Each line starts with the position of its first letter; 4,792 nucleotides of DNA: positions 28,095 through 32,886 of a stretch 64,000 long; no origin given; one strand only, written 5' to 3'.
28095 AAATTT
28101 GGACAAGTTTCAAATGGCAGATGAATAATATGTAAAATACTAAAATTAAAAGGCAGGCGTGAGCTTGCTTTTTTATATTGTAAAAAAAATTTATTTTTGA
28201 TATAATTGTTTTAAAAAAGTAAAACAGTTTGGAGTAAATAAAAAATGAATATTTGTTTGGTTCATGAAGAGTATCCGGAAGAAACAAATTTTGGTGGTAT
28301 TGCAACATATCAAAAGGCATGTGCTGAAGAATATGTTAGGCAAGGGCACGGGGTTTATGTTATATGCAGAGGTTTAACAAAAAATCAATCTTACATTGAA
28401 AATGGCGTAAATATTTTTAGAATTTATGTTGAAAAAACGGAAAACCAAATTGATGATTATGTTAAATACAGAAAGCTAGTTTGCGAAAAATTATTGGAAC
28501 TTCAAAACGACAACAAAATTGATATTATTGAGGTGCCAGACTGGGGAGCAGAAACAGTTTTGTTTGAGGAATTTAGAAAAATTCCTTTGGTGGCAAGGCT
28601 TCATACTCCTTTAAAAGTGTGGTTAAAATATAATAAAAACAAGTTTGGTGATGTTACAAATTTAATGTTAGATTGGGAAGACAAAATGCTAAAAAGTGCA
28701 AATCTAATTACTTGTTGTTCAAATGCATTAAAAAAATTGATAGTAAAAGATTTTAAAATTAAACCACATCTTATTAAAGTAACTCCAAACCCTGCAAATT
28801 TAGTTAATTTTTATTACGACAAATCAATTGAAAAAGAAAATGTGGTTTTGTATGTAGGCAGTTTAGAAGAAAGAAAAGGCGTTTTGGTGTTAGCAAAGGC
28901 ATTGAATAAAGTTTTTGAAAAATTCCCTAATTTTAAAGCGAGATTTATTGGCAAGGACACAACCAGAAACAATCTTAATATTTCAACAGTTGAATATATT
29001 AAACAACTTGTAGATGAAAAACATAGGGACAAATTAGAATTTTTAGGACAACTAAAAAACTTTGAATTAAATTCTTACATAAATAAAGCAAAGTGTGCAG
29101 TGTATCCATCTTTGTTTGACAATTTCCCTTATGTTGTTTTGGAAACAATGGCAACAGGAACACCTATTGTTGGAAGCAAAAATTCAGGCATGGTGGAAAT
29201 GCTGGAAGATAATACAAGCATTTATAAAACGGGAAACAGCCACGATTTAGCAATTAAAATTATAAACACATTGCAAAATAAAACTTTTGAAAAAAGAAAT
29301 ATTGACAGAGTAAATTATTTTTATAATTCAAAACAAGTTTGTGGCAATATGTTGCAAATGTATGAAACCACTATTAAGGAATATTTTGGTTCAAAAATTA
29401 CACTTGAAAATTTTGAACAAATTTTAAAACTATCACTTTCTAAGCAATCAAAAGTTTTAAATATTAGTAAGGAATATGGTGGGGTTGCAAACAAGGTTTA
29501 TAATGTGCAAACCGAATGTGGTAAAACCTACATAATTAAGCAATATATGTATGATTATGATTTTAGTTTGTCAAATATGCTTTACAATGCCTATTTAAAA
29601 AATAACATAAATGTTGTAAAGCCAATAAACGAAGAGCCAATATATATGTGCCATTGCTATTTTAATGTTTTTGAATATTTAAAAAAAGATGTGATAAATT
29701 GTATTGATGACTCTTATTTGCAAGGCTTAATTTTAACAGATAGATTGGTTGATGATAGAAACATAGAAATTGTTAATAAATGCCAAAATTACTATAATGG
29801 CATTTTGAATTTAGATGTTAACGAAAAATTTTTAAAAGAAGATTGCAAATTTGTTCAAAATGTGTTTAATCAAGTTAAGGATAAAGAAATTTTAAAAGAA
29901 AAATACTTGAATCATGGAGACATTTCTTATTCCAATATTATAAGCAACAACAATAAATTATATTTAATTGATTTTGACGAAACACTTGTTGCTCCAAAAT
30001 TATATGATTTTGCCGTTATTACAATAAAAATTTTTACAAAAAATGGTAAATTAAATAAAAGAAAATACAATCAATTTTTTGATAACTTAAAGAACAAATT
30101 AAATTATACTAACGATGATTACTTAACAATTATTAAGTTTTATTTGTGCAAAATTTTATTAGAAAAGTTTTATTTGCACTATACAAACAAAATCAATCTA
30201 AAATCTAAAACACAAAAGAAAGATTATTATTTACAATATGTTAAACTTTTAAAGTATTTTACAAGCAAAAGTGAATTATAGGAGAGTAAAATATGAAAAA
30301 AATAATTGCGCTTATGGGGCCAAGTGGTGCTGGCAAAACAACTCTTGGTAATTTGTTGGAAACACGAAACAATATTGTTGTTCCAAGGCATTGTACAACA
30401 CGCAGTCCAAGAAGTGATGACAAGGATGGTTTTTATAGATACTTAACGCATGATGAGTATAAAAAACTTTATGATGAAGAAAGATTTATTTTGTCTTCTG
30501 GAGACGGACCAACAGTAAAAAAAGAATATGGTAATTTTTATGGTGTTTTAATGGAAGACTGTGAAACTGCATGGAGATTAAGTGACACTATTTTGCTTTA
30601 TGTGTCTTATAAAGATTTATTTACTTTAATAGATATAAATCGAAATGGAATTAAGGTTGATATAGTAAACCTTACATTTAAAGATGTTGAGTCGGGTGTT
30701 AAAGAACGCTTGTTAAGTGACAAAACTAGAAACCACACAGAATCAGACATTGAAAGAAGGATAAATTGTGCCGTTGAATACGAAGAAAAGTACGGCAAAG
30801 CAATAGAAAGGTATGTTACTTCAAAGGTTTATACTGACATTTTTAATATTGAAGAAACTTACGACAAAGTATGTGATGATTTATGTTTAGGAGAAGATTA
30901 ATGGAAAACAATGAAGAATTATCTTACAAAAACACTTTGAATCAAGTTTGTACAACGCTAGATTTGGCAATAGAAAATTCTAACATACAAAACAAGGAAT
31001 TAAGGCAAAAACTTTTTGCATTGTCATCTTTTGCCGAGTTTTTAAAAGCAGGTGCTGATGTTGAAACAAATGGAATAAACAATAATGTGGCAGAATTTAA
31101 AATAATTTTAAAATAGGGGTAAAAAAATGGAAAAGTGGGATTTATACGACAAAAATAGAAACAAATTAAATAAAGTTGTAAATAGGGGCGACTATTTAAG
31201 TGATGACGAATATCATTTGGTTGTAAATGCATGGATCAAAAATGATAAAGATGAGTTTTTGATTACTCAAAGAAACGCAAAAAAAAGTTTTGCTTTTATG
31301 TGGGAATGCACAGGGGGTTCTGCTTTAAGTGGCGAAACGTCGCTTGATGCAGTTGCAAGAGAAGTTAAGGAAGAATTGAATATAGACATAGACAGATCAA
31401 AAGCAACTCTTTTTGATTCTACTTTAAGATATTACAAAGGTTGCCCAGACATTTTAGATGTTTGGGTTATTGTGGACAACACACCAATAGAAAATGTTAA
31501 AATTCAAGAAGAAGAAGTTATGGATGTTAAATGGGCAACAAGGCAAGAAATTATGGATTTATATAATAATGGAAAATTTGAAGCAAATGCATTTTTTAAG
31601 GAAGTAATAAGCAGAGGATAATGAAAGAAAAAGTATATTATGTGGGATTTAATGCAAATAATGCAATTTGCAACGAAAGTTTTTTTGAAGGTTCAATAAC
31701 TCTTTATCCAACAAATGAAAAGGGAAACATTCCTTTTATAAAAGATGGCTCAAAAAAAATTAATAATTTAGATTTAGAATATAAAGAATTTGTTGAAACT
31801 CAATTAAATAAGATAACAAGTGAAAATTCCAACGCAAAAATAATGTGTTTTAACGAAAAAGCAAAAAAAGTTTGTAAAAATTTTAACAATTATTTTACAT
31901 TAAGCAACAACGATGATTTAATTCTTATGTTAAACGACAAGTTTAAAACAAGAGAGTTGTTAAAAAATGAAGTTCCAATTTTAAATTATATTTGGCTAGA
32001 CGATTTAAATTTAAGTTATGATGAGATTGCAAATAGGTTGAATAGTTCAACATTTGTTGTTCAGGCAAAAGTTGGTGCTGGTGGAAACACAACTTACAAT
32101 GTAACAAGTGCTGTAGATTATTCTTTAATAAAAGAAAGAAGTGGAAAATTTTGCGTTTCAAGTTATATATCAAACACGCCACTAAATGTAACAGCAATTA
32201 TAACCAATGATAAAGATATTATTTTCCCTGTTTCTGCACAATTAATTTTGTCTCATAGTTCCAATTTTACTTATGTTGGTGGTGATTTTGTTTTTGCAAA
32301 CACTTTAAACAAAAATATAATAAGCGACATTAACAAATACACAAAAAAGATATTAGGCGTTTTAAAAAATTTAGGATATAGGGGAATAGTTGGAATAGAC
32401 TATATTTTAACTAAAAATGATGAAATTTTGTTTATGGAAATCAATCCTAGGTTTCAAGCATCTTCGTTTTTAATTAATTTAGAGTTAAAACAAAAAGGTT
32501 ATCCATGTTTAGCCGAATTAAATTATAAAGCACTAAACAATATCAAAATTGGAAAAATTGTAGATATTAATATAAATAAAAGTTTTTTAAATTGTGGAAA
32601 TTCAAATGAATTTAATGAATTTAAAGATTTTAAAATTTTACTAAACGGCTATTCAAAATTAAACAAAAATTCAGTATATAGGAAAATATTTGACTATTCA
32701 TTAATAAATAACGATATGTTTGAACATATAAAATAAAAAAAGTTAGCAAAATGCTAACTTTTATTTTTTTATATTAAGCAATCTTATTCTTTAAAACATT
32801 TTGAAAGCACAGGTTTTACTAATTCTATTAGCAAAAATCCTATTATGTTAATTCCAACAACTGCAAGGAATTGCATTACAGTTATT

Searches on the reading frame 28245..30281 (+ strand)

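Call 73: search_protein_families(library=pfam, max_evalue=0.00001, proteins=[window:28245-30281:+])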
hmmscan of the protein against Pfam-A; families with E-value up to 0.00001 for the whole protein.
window:28245-30281:+ (678 aa): 5 families
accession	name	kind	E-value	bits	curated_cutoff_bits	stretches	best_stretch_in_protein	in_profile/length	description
PF00534.26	Glycos_transf_1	-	8.1e-26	91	26.4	1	196-351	13-162/172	Glycosyl transferases group 1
PF13692.12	Glyco_trans_1_4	-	1.5e-22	80.9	27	1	199-345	2-142/142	Glycosyl transferases group 1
PF13439.12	Glyco_transf_4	-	2.3e-16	60.7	28.5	1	16-185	1-167/170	Glycosyltransferase Family 4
PF13579.12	Glyco_trans_4_4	-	5.7e-08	33.7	29.7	1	17-182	1-157/158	Glycosyl transferase 4-like domain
PF20706.3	GT4-conflict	-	6e-08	32.5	26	1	143-325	138-325/385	Family 4 Glycosyltransferase in conflict systems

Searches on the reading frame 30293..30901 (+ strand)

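Call 73: search_protein_families(library=pfam, max_evalue=0.00001, proteins=[window:30293-30901:+])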
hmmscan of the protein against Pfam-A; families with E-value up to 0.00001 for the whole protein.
window:30293-30901:+ (202 aa): 1 family
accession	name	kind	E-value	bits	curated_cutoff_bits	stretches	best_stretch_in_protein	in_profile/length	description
PF00625.27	Guanylate_kin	-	5e-06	26.8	25.2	1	2-160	2-157/182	Guanylate kinase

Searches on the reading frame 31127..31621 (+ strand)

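Call 73: search_protein_families(library=pfam, max_evalue=0.00001, proteins=[window:31127-31621:+])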
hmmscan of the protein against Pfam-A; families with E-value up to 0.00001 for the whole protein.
window:31127-31621:+ (164 aa): 2 families
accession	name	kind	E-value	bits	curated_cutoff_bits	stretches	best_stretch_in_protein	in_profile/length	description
PF00293.34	NUDIX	-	9.6e-15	55.2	21.1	1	29-145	2-119/134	NUDIX domain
PF14815.12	NUDIX_4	-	2.2e-06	27.9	35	1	35-92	3-57/113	NUDIX domain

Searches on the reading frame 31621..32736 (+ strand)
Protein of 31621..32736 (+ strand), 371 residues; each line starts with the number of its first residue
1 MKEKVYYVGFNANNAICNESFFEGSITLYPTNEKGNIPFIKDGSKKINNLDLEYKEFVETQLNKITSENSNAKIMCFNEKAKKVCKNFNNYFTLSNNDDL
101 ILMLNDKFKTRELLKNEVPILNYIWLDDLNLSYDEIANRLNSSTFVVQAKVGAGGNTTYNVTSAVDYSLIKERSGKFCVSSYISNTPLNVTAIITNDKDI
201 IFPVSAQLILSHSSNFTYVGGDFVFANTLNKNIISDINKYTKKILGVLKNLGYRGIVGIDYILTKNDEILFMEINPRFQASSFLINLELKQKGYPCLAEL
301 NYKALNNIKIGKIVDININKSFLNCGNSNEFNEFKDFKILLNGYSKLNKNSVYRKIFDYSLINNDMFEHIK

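Call 73: search_protein_families(library=pfam, max_evalue=0.00001, proteins=[window:31621-32736:+])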
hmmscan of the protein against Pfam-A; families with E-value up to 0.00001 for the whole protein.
window:31621-32736:+ (371 aa): 1 family
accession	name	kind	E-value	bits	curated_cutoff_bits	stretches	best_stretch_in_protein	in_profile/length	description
PF02655.19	ATP-grasp_3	-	3.1e-16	60.3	23.2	1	105-281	2-160/160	ATP-grasp domain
